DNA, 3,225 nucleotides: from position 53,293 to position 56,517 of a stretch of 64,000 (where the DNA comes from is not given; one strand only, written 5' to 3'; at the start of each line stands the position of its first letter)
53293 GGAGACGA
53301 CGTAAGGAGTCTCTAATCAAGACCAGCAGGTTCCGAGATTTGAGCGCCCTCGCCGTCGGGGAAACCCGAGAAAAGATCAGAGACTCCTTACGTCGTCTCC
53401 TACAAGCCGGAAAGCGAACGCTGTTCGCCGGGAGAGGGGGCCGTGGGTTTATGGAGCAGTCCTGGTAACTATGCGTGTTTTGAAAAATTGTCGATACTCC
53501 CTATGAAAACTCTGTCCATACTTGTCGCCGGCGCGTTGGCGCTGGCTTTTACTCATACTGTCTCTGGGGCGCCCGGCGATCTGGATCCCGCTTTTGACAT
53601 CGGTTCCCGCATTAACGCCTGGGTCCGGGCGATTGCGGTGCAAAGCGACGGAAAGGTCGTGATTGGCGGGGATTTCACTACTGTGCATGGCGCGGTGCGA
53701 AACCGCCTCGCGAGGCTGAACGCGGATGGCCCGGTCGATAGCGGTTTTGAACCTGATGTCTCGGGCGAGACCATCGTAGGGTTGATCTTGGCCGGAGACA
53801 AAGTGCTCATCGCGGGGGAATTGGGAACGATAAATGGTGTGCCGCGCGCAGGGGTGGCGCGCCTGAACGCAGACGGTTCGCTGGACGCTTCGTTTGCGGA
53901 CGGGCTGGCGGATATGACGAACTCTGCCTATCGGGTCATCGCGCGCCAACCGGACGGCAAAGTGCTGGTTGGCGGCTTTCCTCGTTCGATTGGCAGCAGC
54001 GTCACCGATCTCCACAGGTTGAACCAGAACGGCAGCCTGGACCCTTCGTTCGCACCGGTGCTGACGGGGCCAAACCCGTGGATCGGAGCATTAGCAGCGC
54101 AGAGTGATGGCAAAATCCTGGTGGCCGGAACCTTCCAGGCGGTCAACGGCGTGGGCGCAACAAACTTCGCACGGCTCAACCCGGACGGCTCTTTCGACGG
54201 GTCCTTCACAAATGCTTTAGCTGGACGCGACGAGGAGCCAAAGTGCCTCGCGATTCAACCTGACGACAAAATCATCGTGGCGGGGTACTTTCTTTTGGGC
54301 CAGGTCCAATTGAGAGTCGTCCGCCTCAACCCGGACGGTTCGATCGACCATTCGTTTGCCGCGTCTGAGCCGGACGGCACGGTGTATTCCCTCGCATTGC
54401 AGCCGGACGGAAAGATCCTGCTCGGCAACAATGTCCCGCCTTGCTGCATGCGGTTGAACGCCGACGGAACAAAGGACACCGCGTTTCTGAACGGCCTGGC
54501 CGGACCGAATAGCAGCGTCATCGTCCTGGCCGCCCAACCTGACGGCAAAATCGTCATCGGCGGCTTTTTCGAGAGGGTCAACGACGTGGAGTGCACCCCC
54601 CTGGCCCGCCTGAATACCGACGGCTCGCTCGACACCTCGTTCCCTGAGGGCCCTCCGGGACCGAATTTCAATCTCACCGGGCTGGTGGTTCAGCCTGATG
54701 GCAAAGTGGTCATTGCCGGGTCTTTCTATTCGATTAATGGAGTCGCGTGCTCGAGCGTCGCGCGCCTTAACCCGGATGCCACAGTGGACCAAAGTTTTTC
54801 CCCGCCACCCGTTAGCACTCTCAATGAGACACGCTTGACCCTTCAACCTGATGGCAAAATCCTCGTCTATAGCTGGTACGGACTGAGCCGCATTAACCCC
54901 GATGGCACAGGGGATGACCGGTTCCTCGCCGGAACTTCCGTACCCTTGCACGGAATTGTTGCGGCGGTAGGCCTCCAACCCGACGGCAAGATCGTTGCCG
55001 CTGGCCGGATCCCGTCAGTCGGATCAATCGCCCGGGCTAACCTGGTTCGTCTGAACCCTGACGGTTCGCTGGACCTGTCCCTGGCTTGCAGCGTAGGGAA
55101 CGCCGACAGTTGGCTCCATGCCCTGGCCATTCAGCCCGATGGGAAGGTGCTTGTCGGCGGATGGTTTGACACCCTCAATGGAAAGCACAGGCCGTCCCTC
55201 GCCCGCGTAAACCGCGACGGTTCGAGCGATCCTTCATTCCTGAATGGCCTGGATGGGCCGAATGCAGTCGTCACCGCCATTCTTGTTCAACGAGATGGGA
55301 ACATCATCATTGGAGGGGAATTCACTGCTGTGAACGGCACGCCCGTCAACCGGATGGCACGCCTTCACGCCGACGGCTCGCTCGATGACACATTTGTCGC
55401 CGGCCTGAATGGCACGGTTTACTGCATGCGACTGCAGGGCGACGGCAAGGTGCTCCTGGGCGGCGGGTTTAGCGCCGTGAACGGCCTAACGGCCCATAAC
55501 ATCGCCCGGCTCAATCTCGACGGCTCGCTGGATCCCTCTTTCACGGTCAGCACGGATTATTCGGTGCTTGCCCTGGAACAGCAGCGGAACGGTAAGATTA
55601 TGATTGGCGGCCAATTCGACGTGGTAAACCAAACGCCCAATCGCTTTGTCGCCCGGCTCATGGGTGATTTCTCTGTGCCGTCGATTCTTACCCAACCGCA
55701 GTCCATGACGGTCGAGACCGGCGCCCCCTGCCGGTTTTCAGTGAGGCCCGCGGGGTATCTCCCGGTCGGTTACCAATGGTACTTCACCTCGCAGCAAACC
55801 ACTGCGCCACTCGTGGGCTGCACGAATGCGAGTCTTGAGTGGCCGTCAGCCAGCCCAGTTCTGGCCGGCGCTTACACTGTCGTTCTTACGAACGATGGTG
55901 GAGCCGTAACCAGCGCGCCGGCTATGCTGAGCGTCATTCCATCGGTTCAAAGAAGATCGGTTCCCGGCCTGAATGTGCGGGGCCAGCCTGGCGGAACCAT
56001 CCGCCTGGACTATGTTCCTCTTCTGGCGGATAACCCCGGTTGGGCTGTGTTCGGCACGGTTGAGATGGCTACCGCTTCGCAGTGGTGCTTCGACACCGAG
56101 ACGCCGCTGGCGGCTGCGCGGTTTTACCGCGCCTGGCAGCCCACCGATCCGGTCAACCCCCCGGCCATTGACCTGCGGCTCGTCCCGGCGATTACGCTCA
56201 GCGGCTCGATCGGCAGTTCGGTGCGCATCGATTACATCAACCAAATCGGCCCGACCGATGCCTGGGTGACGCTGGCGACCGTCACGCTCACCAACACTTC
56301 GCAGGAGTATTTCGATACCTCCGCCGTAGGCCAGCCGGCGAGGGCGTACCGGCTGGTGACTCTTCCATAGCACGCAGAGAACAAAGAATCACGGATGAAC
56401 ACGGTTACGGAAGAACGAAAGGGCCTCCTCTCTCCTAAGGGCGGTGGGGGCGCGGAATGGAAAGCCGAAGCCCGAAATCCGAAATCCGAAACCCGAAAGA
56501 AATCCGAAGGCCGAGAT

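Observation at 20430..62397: Common ~100-aa C-terminal domain ending ...YR(L/V)xxxP-COOH on proteins with unrelated cargo: candidate unrecognised sorting/anchoring signal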

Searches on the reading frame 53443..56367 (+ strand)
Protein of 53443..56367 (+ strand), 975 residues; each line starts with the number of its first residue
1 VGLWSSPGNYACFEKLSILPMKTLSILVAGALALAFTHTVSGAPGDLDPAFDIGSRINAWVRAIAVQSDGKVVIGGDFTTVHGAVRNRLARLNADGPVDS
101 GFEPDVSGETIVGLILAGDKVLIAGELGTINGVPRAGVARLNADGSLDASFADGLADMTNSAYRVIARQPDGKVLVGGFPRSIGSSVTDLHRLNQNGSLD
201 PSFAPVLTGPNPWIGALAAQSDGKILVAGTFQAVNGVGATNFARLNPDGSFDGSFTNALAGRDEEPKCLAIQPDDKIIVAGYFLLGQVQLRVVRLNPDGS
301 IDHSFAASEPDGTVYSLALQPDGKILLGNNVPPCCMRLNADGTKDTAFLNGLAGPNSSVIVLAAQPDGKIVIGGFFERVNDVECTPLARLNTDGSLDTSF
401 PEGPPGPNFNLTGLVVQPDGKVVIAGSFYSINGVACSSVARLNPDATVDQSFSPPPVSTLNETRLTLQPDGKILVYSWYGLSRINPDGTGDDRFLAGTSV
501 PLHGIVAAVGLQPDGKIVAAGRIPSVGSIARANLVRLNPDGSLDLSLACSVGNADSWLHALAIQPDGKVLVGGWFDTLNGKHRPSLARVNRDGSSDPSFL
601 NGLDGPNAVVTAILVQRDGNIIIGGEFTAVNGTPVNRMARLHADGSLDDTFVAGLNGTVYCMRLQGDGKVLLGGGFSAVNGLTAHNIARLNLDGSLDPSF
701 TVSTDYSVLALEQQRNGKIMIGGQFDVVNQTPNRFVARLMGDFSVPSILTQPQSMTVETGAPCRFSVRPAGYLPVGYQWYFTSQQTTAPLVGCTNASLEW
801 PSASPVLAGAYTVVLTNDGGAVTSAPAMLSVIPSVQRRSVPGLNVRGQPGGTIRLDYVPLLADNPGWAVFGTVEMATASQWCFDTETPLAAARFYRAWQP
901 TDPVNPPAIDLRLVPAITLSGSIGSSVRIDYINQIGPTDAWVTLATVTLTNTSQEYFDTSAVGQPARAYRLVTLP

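Call 4: search_protein_families(library=pfam, proteins=[window:53443-56367:+], max_evalue=0.1)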
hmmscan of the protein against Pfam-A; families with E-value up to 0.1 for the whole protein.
window:53443-56367:+ (975 aa): 7 families
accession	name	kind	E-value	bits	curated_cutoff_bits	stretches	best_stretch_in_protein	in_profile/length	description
PF17164.10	DUF5122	-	5.3e-155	503.8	27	13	220-255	1-36/36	Domain of unknown function (DUF5122) beta-propeller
PF12768.13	Rax2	-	3.8e-15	56.4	28.8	1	602-692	18-107/254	Rax2 C-terminal beta propeller domain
PF00400.38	WD40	-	6.6e-08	33.2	27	0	311-327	11-27/39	WD domain, G-beta repeat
PF13927.12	Ig_3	-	8.5e-06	26.6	30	1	746-817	2-78/78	Immunoglobulin domain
PF07494.17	Reg_prop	-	2.1e-05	24.6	20.4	0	605-626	2-23/24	Two component regulator propeller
PF07679.22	I-set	-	0.028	14.9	23.7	1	746-824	1-84/90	Immunoglobulin I-set domain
PF07848.18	PaaX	-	0.075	13.7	24.8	0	114-150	20-56/70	PaaX-like protein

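Call 5: search_protein_families(library=ncbifam, proteins=[window:53443-56367:+], max_evalue=0.1)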
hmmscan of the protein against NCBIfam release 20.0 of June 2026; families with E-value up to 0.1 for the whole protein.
window:53443-56367:+ (975 aa): 2 families
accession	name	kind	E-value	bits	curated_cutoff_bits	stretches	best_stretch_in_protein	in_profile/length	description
TIGR02608.1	delta_60_rpt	domain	3.6e-112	366.2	76.5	12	362-402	6-47/55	delta-60 repeat domain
NF033114.1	phos_trans_CPT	equivalog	0.0018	18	250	0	611-658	47-97/171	chloramphenicol phosphotransferase CPT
